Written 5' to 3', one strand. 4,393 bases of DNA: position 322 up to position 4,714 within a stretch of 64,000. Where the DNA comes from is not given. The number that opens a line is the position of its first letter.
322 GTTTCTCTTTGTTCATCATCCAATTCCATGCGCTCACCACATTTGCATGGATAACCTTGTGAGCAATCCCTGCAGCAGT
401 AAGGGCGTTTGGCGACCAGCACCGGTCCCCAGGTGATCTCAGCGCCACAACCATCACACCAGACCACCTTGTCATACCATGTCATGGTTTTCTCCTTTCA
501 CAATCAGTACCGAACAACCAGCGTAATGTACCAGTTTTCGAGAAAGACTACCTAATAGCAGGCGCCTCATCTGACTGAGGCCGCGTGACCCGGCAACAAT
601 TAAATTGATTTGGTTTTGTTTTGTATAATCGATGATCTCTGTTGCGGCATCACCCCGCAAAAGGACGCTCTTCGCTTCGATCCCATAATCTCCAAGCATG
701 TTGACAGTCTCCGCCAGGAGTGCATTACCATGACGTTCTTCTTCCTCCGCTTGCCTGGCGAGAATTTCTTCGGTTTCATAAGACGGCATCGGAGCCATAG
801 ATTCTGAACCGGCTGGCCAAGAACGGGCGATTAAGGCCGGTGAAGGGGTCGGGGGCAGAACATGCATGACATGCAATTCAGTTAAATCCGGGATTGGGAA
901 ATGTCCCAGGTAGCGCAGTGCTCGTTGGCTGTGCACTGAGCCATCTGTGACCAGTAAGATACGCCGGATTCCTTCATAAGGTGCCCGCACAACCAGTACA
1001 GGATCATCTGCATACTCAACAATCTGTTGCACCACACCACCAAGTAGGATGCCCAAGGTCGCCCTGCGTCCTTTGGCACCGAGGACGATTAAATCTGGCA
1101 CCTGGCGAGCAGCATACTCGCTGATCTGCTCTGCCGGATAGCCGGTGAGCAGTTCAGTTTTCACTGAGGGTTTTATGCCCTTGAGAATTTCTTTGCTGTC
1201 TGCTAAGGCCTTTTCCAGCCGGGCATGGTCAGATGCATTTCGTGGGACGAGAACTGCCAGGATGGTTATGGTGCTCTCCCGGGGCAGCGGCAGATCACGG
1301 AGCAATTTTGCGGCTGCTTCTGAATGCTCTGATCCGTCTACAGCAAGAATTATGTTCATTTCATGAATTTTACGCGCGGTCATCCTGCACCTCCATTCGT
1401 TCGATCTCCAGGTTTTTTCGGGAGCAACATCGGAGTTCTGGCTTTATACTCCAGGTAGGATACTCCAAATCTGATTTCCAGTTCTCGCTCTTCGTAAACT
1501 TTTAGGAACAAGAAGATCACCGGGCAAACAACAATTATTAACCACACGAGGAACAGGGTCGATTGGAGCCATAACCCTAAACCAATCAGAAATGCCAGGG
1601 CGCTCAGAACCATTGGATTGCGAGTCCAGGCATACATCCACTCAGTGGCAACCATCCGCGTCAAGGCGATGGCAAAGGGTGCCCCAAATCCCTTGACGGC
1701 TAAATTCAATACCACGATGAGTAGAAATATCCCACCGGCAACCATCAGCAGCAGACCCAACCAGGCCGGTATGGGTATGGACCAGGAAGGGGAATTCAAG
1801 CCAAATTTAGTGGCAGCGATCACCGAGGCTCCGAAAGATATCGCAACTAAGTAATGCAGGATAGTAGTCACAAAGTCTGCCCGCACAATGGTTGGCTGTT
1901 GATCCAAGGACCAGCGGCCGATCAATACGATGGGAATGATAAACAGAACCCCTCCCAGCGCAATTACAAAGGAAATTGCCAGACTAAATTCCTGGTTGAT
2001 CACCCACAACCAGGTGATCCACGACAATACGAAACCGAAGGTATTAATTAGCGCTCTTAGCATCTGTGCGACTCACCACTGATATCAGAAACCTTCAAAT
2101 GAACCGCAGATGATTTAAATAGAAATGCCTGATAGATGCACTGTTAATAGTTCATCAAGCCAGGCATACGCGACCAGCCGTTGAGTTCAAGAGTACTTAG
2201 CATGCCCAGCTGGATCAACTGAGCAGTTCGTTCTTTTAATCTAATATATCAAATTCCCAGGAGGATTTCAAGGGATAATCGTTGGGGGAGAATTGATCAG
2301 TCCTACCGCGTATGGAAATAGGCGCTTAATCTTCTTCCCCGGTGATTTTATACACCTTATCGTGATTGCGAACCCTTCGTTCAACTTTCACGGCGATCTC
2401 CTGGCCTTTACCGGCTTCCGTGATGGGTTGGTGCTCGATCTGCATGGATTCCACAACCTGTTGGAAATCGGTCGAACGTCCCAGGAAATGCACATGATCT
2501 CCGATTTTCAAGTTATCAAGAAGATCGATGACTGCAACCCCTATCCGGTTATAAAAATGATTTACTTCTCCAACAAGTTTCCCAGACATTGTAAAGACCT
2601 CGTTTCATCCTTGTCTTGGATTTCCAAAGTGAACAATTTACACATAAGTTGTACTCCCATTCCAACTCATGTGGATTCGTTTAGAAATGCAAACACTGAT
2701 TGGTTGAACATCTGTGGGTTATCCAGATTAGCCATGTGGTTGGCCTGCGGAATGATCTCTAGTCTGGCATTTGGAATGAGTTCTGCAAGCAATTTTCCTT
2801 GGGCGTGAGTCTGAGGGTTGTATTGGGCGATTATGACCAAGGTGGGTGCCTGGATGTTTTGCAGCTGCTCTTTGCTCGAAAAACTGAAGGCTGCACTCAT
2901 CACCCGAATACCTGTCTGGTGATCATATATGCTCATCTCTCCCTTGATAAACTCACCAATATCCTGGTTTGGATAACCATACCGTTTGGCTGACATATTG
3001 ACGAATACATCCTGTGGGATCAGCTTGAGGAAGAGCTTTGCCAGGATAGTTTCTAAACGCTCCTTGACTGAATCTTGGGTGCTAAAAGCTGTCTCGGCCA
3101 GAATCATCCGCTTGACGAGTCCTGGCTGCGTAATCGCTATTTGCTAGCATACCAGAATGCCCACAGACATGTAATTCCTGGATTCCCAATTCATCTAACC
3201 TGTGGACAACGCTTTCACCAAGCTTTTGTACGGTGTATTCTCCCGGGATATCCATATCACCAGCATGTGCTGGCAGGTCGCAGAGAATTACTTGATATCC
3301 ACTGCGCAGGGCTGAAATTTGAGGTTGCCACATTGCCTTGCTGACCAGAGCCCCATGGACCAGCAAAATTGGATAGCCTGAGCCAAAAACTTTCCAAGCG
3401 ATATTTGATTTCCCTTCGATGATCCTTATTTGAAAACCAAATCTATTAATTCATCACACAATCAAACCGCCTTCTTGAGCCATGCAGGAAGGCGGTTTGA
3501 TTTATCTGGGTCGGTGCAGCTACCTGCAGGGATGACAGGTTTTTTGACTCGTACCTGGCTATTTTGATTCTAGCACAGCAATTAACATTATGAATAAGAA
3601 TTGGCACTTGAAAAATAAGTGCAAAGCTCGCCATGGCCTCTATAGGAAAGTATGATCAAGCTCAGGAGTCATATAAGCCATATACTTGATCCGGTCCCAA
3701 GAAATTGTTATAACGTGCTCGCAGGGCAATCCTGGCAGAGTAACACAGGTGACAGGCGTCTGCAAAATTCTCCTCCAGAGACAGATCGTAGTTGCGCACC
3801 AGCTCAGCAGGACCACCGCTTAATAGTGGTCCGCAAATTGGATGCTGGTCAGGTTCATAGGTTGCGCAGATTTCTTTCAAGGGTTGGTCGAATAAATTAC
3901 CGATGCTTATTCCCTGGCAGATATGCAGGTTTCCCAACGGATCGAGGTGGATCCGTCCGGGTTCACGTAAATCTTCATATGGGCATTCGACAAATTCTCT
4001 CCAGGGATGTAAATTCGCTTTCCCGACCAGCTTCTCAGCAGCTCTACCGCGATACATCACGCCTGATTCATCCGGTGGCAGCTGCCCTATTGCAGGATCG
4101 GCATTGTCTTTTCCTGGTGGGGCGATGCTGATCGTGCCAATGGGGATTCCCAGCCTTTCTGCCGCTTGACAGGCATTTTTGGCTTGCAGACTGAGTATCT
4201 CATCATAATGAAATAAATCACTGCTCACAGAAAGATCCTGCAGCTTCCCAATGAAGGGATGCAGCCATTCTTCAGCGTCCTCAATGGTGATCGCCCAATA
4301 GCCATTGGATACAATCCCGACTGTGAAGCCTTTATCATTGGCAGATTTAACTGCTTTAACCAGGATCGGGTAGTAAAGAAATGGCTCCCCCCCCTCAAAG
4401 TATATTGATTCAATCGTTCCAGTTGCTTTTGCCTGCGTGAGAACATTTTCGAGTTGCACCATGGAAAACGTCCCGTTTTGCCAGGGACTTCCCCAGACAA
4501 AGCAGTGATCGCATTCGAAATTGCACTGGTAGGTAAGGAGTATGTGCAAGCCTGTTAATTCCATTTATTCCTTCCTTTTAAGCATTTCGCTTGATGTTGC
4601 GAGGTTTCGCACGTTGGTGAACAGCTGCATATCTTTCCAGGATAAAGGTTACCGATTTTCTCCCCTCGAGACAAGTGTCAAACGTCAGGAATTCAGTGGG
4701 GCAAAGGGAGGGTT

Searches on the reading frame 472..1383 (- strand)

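Call 9: search_protein_families(library=pfam, proteins=[window:472-1383:-])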
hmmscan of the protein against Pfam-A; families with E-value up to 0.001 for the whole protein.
window:472-1383:- (303 aa): 1 family
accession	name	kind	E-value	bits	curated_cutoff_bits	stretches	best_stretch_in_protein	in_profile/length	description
PF00582.32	Usp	-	1.3e-47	162.4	24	2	139-296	2-141/141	Universal stress protein family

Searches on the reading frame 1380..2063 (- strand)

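Call 9: search_protein_families(library=pfam, proteins=[window:1380-2063:-])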
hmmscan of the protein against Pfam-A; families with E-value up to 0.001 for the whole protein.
window:1380-2063:- (227 aa): 1 family
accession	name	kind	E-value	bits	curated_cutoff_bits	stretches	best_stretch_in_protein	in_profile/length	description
PF04191.18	PEMT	-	8.6e-08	33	25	1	101-199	4-102/105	Phospholipid methyltransferase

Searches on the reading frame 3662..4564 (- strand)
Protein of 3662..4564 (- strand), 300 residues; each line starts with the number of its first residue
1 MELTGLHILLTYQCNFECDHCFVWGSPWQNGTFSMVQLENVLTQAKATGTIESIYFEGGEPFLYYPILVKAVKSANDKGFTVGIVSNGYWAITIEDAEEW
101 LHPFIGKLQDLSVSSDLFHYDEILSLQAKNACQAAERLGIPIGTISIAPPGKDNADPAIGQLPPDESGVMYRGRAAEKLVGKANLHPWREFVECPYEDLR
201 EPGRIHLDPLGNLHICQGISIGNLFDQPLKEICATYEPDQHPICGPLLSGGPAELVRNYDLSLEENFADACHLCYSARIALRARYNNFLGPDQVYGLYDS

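Call 9: search_protein_families(library=pfam, proteins=[window:3662-4564:-])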
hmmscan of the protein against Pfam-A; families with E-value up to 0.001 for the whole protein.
window:3662-4564:- (300 aa): 2 families
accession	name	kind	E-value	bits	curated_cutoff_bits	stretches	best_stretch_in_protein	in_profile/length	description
PF04055.27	Radical_SAM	-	2.2e-10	41.4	29.5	1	9-91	2-89/166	Radical SAM superfamily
PF13353.11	Fer4_12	-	1.4e-05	25.9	22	1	9-96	10-99/137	4Fe-4S single cluster domain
